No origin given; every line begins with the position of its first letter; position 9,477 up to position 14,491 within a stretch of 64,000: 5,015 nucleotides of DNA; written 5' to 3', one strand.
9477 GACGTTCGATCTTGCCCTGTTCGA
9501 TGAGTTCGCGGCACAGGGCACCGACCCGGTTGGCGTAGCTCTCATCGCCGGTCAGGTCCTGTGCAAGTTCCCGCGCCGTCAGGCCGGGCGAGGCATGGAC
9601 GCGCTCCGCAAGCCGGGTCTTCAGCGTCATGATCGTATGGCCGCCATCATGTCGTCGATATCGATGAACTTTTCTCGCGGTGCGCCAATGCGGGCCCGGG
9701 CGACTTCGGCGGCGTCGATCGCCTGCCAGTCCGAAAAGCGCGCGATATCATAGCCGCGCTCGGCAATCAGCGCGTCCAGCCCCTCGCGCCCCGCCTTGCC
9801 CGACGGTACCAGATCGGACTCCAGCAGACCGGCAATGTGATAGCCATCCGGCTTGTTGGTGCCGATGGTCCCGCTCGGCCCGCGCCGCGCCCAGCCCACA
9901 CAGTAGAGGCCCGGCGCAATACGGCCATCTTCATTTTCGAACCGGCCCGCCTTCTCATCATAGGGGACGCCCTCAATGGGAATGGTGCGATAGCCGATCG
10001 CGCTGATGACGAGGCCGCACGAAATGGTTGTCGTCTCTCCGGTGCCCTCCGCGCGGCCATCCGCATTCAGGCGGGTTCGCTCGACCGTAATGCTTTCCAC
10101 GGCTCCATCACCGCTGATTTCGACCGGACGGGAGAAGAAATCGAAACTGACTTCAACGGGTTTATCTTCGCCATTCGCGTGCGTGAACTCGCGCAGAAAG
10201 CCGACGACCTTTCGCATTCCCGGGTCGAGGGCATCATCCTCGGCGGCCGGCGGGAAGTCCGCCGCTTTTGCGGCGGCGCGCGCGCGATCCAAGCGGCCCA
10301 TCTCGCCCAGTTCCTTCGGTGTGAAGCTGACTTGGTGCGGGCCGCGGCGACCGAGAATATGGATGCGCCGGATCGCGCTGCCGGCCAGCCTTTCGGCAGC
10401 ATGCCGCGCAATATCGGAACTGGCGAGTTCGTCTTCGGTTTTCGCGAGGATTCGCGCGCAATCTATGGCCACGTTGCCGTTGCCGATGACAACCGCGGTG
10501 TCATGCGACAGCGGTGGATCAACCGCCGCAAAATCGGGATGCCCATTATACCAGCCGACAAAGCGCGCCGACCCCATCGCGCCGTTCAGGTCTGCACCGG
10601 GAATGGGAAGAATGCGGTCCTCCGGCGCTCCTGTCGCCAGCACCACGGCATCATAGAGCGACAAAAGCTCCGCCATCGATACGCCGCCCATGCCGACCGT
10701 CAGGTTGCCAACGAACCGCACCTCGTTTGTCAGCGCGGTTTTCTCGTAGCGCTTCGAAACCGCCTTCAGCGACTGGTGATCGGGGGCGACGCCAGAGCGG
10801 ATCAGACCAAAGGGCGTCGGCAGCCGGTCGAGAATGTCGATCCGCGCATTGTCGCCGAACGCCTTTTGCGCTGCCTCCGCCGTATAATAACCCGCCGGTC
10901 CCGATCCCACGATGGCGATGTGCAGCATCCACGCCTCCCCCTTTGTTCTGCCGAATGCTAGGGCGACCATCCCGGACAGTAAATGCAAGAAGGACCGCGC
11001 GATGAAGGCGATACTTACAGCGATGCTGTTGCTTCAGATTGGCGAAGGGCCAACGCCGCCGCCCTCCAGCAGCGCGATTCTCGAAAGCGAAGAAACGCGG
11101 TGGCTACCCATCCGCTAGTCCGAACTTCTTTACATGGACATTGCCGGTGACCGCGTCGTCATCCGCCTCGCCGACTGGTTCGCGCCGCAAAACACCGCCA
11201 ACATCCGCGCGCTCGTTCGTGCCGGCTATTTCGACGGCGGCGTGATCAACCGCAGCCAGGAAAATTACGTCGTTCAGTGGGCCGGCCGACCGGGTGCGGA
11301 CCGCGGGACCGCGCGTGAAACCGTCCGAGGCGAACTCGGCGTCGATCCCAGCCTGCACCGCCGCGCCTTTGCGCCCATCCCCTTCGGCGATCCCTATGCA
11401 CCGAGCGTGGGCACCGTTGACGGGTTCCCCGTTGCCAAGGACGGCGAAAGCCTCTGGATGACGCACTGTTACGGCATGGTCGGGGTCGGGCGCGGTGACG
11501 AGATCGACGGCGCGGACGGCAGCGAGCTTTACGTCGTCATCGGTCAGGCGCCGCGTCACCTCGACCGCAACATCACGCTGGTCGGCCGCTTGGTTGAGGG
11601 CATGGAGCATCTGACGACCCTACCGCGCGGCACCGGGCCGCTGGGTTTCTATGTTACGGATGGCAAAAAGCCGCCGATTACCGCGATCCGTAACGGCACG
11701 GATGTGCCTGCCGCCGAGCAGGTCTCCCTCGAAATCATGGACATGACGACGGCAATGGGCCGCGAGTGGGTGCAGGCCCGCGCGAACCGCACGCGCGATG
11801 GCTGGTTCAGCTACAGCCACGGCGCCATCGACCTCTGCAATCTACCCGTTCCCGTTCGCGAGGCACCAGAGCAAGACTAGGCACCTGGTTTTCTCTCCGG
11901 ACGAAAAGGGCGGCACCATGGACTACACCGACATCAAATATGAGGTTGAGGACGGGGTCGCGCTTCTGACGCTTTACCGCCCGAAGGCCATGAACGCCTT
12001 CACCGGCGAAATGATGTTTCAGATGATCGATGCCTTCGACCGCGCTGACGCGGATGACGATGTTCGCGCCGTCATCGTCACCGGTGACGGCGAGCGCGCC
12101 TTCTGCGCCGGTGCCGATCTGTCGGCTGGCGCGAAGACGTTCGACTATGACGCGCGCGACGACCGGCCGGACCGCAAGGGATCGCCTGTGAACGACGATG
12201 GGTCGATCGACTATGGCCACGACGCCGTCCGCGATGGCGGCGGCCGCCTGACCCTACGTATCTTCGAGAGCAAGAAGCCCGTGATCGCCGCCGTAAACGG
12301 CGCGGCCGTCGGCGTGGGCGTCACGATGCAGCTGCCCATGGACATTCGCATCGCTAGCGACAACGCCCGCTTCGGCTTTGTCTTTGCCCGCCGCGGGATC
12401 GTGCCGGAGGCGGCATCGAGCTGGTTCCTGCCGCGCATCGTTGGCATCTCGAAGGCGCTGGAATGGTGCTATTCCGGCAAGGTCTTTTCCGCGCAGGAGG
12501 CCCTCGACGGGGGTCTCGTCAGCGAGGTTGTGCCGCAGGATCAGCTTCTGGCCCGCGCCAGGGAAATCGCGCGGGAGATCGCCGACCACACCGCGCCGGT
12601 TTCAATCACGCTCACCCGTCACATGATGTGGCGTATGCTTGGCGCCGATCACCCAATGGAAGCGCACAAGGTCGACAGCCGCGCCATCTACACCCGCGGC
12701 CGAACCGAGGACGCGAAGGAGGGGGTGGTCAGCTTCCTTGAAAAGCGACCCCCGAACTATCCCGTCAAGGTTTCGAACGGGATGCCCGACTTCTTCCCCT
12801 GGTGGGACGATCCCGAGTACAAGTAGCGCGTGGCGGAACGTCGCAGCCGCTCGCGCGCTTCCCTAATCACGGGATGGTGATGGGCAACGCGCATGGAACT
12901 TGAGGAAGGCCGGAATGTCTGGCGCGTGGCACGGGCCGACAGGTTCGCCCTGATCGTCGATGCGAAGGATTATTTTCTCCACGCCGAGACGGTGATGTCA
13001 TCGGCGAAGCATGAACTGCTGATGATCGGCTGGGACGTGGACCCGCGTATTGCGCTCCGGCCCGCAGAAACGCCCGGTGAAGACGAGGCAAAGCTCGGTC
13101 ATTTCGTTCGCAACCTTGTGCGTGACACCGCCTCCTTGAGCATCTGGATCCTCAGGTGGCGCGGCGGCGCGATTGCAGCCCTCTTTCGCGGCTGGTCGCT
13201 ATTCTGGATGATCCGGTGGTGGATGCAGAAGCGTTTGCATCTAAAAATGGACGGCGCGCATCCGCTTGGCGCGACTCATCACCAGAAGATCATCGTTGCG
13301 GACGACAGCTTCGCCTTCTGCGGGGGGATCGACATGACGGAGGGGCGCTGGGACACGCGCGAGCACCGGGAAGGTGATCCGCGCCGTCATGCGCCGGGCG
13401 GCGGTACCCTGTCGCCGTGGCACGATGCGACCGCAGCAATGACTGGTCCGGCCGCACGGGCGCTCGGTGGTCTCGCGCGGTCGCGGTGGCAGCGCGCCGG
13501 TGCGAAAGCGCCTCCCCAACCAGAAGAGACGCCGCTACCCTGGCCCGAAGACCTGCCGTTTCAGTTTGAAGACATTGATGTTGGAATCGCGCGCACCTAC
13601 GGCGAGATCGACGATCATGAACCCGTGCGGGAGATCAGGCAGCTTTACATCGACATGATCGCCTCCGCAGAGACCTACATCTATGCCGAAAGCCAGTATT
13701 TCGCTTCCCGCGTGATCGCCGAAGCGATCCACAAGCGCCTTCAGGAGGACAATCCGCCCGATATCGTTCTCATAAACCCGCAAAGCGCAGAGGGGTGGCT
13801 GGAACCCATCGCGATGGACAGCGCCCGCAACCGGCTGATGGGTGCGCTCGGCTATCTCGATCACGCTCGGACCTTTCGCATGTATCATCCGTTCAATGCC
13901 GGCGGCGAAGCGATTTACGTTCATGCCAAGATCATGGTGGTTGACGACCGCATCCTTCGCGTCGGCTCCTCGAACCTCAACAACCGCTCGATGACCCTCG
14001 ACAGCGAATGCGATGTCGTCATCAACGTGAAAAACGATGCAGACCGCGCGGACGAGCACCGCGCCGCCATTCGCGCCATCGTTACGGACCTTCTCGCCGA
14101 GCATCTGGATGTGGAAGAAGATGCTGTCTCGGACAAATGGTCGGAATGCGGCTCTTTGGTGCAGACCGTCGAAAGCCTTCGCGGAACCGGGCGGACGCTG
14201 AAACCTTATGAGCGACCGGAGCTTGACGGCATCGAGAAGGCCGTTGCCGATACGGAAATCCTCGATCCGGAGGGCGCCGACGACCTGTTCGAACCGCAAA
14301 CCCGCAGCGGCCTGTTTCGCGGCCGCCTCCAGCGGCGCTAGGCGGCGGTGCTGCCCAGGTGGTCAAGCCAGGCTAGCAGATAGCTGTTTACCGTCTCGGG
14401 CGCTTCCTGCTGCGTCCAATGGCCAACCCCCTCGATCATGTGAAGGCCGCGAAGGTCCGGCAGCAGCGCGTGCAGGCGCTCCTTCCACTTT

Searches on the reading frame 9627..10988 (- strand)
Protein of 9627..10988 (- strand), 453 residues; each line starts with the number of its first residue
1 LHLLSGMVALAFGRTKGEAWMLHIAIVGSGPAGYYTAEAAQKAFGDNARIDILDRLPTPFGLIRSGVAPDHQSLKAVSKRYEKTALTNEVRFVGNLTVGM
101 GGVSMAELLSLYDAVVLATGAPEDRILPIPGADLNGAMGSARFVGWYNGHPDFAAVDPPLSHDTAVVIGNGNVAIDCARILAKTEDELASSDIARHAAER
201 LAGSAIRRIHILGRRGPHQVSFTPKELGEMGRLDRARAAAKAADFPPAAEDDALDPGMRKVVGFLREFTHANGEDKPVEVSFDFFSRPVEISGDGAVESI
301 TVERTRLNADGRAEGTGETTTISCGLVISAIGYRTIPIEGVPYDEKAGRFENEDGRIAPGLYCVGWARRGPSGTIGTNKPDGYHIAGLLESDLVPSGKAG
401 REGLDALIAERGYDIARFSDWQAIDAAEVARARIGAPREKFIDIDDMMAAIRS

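Call 60: search_protein_families(library=pfam, proteins=[window:9627-10988:-], max_evalue=0.00001)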
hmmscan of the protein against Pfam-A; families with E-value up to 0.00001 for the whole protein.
window:9627-10988:- (453 aa): 2 families
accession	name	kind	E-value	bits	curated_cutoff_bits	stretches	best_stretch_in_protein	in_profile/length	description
PF07992.20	Pyr_redox_2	-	1.4e-13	51.4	26.1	1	23-187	2-167/291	Pyridine nucleotide-disulphide oxidoreductase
PF13450.12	NAD_binding_8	-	6.5e-06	26.8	21.9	0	26-71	1-43/68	NAD(P)-binding Rossmann-like domain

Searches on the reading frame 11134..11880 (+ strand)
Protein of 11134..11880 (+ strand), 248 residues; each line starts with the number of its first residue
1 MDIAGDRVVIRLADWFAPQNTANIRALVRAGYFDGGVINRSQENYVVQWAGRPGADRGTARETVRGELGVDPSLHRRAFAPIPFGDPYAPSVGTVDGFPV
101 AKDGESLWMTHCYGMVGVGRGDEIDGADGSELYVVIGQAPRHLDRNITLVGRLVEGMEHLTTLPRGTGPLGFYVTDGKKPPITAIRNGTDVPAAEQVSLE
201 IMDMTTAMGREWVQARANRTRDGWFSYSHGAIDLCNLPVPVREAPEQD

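Call 61: search_protein_families(library=pfam, proteins=[window:11134-11880:+], max_evalue=0.00001)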
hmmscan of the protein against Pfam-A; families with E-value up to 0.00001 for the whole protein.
window:11134-11880:+ (248 aa): 1 family
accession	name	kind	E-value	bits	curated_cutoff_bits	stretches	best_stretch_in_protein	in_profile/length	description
PF00160.26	Pro_isomerase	-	1.3e-14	55.2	21.7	1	6-166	10-140/159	Cyclophilin type peptidyl-prolyl cis-trans isomerase/CLD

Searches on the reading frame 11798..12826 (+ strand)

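Call 61: search_protein_families(library=pfam, proteins=[window:11798-12826:+], max_evalue=0.00001)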
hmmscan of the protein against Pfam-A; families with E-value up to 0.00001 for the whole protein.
window:11798-12826:+ (342 aa): 2 families
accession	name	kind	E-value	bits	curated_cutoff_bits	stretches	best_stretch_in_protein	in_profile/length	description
PF00378.25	ECH_1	-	3.5e-61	207.2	27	2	150-321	79-248/251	Enoyl-CoA hydratase/isomerase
PF16113.10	ECH_2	-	2.8e-30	106.4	27.2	1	55-260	2-187/335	Enoyl-CoA hydratase/isomerase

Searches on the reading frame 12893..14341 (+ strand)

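Call 61: search_protein_families(library=pfam, proteins=[window:12893-14341:+], max_evalue=0.00001)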
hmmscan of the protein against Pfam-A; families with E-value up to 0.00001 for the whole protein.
window:12893-14341:+ (482 aa): 2 families
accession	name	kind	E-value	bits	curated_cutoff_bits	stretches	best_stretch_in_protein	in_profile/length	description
PF13091.12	PLDc_2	-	1.3e-15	57.8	27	1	252-388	1-126/132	PLD-like domain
PF00614.28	PLDc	-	5e-14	52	21.9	1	342-366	4-28/28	Phospholipase D Active site motif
